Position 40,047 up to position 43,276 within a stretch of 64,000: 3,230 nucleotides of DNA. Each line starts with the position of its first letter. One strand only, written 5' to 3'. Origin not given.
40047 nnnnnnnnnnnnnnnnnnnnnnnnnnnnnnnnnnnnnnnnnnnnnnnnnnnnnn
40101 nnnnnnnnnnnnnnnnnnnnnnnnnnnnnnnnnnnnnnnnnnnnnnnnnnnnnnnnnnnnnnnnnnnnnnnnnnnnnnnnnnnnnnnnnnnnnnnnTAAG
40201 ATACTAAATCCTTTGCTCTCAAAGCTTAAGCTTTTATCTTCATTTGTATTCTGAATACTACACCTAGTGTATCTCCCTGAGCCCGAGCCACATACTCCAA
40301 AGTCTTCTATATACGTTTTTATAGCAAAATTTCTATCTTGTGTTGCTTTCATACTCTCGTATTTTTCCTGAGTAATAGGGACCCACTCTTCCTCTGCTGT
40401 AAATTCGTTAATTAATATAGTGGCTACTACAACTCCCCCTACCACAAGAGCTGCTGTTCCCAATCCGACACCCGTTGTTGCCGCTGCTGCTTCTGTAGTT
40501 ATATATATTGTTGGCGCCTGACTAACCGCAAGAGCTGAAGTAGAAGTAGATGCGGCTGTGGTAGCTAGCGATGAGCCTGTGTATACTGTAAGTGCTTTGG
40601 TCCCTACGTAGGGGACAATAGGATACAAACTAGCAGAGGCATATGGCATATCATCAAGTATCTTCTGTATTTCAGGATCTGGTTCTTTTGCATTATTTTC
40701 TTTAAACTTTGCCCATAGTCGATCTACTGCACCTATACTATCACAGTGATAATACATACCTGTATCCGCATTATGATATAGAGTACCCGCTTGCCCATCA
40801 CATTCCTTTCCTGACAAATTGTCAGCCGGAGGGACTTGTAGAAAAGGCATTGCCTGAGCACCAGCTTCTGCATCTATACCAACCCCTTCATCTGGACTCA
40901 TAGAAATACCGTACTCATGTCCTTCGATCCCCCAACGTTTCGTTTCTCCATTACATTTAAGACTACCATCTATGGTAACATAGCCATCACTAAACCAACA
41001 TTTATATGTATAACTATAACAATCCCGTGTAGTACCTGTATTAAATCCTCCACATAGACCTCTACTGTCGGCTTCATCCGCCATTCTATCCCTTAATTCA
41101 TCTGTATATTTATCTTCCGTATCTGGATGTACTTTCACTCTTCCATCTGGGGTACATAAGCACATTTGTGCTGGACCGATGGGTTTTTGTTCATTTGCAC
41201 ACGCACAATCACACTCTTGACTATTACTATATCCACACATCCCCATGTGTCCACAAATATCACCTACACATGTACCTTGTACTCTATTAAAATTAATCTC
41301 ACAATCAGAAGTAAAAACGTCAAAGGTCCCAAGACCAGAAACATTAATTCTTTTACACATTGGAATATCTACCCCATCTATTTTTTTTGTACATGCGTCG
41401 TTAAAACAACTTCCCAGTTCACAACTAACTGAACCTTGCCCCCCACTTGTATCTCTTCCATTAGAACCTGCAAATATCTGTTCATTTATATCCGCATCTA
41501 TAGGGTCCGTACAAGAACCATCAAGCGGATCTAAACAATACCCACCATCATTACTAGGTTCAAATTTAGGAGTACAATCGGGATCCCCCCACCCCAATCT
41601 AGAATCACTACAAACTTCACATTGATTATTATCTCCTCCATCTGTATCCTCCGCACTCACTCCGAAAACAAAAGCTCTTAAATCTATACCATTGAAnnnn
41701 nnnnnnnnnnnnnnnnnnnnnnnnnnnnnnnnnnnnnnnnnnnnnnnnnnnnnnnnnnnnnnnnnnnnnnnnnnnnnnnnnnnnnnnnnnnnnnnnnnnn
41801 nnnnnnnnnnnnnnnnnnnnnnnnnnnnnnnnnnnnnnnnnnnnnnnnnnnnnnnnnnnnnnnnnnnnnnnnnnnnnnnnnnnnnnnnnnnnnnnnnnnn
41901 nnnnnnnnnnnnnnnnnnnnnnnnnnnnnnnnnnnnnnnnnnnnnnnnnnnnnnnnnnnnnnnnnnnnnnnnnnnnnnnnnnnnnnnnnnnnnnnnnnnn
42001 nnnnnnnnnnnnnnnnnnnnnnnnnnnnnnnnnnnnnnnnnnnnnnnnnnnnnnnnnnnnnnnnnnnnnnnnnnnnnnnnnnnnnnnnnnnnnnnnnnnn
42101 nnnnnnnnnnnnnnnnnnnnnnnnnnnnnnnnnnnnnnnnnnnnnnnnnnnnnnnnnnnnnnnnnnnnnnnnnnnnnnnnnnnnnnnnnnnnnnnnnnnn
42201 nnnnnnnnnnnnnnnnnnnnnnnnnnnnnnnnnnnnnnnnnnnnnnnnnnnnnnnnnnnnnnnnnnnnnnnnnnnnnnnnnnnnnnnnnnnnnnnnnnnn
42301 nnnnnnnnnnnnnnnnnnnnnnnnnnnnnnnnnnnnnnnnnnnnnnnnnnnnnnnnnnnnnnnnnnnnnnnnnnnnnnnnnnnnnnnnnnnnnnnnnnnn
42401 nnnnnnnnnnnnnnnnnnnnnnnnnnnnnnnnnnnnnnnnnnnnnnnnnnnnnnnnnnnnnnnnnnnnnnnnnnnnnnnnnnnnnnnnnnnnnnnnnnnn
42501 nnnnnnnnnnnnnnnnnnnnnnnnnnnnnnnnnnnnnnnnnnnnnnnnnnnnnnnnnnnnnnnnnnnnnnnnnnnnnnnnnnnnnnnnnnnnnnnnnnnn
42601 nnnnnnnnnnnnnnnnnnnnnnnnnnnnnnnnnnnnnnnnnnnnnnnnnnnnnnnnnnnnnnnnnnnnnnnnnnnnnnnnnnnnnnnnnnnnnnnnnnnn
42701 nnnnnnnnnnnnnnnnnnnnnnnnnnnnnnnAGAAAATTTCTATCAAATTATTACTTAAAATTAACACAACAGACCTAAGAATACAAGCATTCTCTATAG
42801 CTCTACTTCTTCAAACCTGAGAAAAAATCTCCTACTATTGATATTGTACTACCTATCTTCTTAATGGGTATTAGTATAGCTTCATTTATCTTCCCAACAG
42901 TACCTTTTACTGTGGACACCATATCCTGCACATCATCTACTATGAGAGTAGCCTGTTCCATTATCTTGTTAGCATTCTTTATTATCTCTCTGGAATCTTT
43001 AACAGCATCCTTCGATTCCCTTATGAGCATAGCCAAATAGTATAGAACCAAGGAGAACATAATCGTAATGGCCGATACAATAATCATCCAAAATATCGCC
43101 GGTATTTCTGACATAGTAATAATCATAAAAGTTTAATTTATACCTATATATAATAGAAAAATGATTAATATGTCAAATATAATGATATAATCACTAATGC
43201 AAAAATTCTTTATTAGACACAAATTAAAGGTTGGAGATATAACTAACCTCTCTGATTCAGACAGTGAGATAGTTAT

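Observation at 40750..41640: Eukaryote-like cysteine-rich extracellular module (more than 40 Cys in about 300 aa) inside the giant protein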

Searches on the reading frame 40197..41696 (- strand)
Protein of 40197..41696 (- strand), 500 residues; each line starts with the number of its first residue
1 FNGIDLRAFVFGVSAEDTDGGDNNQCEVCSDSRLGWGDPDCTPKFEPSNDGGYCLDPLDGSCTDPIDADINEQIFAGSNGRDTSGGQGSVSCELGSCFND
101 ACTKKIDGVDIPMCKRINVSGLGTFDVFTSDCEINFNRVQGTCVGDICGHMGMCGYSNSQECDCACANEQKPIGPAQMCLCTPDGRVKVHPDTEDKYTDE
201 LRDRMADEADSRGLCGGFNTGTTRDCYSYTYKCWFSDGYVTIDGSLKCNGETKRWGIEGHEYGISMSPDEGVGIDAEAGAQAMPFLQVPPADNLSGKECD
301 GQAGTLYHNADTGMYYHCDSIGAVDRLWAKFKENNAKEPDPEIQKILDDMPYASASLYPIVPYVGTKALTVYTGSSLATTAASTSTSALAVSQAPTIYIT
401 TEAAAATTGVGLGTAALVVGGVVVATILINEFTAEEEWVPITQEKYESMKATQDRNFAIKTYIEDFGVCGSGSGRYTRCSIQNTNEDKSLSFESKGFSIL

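Call 88: search_protein_families(library=pfam, alignment_id=A5, max_evalue=0.01)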
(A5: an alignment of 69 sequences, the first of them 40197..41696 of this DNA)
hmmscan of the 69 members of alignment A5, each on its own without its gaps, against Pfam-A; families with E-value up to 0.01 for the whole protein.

A. member 1, window:40197-41696:- (500 aa): 0 families

B. families by the number of members that match (of 69 scanned): 3 families
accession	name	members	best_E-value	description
PF11694.13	DUF3290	1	0.00047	Protein of unknown function (DUF3290)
PF05887.16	Trypan_PARP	1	0.00094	Procyclic acidic repetitive protein (PARP)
PF13873.12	Myb_DNA-bind_5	1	0.0088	Myb/SANT-like DNA-binding domain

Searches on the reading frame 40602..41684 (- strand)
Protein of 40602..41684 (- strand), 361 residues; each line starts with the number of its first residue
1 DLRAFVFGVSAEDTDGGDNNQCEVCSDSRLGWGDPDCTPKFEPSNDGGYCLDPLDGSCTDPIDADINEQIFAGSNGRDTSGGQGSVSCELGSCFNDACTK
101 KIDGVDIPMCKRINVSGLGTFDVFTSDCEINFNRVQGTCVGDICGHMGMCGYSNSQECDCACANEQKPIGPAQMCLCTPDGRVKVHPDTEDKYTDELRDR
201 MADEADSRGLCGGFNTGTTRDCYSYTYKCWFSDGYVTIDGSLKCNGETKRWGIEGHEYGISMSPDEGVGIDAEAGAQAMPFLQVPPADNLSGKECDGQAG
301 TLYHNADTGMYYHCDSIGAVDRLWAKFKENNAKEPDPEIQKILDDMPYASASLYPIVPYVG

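Call 15: search_solved_structures(query=window:40602-41684:-, max_evalue=10)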
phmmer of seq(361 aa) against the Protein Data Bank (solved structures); distinct sequences matched with E-value up to 10: 1.
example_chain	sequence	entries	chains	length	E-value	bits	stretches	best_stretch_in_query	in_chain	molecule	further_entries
5td3_A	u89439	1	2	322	0.78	12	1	238-319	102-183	Catechol 1,2-dioxygenase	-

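Call 16: search_protein_representatives(protein=window:40602-41684:-)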
Query: 361 residues. Proteins with E-value up to 0.001 (for the whole library): 6; up to 1e-10: 1; up to 1e-30: 1. The best 6 are listed.
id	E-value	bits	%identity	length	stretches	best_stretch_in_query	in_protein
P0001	4.1e-253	855.9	100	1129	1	1-361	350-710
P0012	3.9e-10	55.9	37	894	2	137-247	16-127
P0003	1.8e-07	47.1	36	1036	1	136-264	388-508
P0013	2.7e-05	40.0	39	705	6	82-123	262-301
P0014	1.1e-04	37.9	35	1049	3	231-301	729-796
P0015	5.9e-04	35.5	32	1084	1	129-248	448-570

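Call 46: search_protein_families(library=pfam, proteins=[window:40602-41684:-], max_evalue=10)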
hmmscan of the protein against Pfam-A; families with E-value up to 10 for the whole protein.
seq(361 aa): 0 families

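Call 81: find_encoding_contigs(protein=P0012, flank=10000, max_places=4)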
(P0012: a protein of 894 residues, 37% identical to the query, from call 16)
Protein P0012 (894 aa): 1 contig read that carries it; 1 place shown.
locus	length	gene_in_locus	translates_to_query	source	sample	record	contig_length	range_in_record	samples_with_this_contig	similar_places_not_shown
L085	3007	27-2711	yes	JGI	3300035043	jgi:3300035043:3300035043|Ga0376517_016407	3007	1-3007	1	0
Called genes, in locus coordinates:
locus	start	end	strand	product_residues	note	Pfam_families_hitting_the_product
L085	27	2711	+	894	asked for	-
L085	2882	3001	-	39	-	-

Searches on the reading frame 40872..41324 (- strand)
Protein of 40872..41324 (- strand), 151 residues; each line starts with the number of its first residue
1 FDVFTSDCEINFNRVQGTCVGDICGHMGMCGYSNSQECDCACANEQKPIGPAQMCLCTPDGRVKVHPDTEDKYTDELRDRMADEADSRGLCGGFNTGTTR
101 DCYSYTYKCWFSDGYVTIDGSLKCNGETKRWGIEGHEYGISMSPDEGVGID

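Call 40: find_homologous_proteins(query=A2, max_evalue=0.01)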
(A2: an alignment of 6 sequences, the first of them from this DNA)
Query A2 (6 sequences): 415 candidates shared short words with the query, none scored E <= 0.01.

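Call 42: find_related_loci(query=A2, collection=metagenome_contigs, flank=4000)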
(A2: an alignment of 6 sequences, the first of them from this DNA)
Query A2 (143 aa) in metagenome_contigs; peptide patterns used: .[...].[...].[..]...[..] (x = any residue, [..] = any of these).
22 stretches matched a pattern; 3 encode a relative of the query (tblastn E <= 1e-3); 3 distinct loci.
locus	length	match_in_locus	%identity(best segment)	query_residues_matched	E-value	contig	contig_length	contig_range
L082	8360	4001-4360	34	9-136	4e-16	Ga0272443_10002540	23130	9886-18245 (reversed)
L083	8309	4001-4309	28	8-112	9e-9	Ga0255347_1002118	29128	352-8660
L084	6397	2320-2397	50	78-103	2e-4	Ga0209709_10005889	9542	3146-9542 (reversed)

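Call 54: predict_structure(alignment_id=A3)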
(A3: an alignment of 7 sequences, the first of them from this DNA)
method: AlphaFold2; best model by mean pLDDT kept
length: 151 residues; sequences in the alignment: 7
mean_pLDDT: 52.5   pTM: 0.36
mean pLDDT of the five models: 52.5, 52.2, 51.3, 51.0, 50.0
residues with pLDDT >= 90: 0; 70-90: 32; 50-70: 43; < 50: 76
segments of 3 or more residues with pLDDT < 50: 1-15, 20-37, 68-88, 92-96, 137-151
pLDDT, mean of each block of 10 residues (from residue 1): 29 45 44 48 71 66 61 34 44 55 63 73 72 57 29 31
secondary structure, 60 per line:
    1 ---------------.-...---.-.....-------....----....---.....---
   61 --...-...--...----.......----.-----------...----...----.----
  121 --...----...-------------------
elements in order: E18-20 E38-41 E46-49 E53-57 E63-65 H79-85 E102-104 E109-111 E123-125 E130-132

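Call 58: fold_search(model_id=the predicted structure, library=pdb)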
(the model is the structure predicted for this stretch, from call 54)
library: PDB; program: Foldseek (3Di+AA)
matches with E <= 10: 57; with E <= 0.001: 0
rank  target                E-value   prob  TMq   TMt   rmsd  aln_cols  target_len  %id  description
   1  5vkd_A                9.5e-01  0.06  0.11  0.15  10.7        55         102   22  Crystal structure of C-terminal domain of Ebola (Bundibugyo) nucleoprotein in complex with Fab fragment (released 2018-04-25)
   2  4qaz                  1.3e+00  0.06  0.11  0.16  10.8        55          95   20  The crystal structure of the C-terminal domain of Ebola (Zaire) nucleoprotein (released 2014-09-10)
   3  5e2x_E                1.7e+00  0.04  0.11  0.16  10.8        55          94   20  The crystal structure of the C-terminal domain of Ebola (Tai Forest) nucleoprotein (released 2015-10-21)
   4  5e2x_A                1.8e+00  0.04  0.11  0.15  10.5        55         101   20  The crystal structure of the C-terminal domain of Ebola (Tai Forest) nucleoprotein (released 2015-10-21)
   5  6u52_D                2.3e+00  0.05  0.11  0.16   9.5        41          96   27  Anti-Sudan ebolavirus Nucleoprotein Single Domain Antibody Sudan B (SB) Complexed with Sudan ebolavirus Nucleoprotein  (released 2019-11-06)
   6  2z1a                  2.5e+00  0.03  0.11  0.04  10.0        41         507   20  Crystal structure of 5'-nucleotidase precursor from Thermus thermophilus HB8 (released 2007-11-13)
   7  5w2b_A                2.7e+00  0.04  0.11  0.16  10.3        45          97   18  Crystal structure of C-terminal domain of Ebola (Reston) nucleoprotein in complex with Fab fragment (released 2018-06-13)
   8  6u55_B                3.2e+00  0.03  0.10  0.15  10.7        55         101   22  Anti-Zaire ebolavirus Nucleoprotein Single Domain Antibody Zaire E (ZE) Complexed with Sudan ebolavirus Nucleoprotein  (released 2019-11-06)
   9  5lhz_A                3.4e+00  0.03  0.16  0.24   9.4        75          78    8  PB3 Domain of Human PLK4 in Complex with Coiled-Coil Domain of STIL (released 2017-03-01)
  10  1mby_A                3.7e+00  0.02  0.10  0.17  13.3        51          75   12  Murine Sak Polo Domain (released 2002-10-30)
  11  6u51_D                3.9e+00  0.04  0.10  0.17   7.8        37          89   27  Anti-Sudan ebolavirus Nucleoprotein Single Domain Antibody Sudan B (SB) Complexed with Sudan ebolavirus Nucleoprotein  (released 2019-11-06)
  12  6rmo_I                4.2e+00  0.05  0.13  0.06   6.4        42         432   14  Structure of Plasmodium falciparum IMP-nucleotidase (released 2020-07-15)
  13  5dsd                  4.2e+00  0.04  0.11  0.15   8.2        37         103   32  The crystal structure of the C-terminal domain of Ebola (Bundibugyo) nucleoprotein (released 2015-09-30)
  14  6u52_B                4.2e+00  0.04  0.10  0.17   7.9        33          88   27  Anti-Sudan ebolavirus Nucleoprotein Single Domain Antibody Sudan B (SB) Complexed with Sudan ebolavirus Nucleoprotein  (released 2019-11-06)
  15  8f6v_B                4.5e+00  0.02  0.10  0.12  12.2        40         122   20  Crystal Structure of Nanobody VHH108 Bound to Its Antigen PA14 Cif (released 2024-03-13)
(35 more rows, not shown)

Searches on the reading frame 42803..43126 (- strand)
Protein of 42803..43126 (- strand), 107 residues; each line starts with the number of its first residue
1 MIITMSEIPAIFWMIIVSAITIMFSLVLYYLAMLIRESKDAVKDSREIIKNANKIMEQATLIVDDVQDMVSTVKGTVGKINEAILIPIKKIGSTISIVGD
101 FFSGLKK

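Call 7: search_protein_families(library=pfam, proteins=[window:42803-43126:-], max_evalue=0.01)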
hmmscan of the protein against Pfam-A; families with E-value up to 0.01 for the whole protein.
window:42803-43126:- (107 aa): 2 families
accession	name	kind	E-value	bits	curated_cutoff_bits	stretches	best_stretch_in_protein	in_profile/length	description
PF20726.3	Nairovirus_Gn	-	0.0054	16.2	26.5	1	11-63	174-226/322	Nairovirus, structural glycoprotein Gn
PF11044.13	TMEMspv1-c74-12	-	0.0099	16.4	25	0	10-52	7-47/49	Plectrovirus spv1-c74 ORF 12 transmembrane protein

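Call 52: search_protein_families(library=ncbifam, proteins=[window:42803-43126:-], max_evalue=1)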
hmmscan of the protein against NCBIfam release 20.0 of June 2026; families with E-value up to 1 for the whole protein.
window:42803-43126:- (107 aa): 3 families
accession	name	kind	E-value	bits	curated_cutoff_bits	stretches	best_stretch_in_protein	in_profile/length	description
TIGR04561.1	membra_charge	hypoth_equivalog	0.0094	16.1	30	1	12-71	14-76/82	TIGR04561 family membrane protein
TIGR01673.1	holin_LLH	equivalog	0.026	15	34.75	1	14-68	6-60/108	phage holin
NF041291.1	StbC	equivalog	0.056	13.8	100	1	44-95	18-69/122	plasmid stabilization protein StbC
